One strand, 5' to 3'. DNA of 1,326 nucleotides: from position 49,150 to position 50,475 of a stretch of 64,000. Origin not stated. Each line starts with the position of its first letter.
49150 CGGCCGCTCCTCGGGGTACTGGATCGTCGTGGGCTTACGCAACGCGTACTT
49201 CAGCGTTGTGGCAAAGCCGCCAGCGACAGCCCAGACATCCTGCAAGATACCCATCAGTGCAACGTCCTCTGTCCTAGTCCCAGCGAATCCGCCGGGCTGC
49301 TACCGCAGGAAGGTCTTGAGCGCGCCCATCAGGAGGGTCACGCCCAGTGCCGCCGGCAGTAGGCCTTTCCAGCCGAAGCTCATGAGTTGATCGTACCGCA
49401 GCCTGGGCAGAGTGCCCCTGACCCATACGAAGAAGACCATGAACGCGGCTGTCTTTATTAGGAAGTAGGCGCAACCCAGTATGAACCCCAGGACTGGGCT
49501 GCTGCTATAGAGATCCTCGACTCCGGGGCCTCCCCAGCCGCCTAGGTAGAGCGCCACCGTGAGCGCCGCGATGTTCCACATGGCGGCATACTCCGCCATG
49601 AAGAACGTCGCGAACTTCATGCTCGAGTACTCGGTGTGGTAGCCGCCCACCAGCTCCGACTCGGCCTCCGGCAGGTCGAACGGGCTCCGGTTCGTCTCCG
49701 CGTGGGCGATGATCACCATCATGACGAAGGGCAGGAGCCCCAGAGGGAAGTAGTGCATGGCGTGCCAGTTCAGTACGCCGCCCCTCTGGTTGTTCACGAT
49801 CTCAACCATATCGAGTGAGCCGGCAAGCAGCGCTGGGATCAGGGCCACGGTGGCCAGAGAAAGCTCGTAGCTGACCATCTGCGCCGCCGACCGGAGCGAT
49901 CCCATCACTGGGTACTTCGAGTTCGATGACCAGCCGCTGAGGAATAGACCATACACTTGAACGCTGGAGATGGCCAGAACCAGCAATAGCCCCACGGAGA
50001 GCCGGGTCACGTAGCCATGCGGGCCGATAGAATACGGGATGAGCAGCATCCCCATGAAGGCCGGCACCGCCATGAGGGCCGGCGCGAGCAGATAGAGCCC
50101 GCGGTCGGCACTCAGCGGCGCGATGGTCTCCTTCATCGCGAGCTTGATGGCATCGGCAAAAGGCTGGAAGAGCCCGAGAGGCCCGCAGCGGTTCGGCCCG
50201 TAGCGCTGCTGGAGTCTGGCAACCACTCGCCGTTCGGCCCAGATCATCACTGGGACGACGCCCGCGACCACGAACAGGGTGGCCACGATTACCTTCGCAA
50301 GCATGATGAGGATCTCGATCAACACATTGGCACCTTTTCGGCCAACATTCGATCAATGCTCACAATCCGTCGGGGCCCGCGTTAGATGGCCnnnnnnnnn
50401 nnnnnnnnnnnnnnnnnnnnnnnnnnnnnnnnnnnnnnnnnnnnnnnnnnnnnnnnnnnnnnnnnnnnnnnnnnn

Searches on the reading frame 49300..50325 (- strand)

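Call 36: search_protein_families(library=pfam, proteins=[window:49300-50325:-], max_evalue=0.00001)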
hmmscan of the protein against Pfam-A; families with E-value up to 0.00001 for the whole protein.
window:49300-50325:- (341 aa): 1 family
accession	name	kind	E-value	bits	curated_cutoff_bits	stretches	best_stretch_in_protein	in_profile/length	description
PF00146.26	NADHdh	-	2.6e-112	375.5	27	1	12-333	3-297/298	NADH dehydrogenase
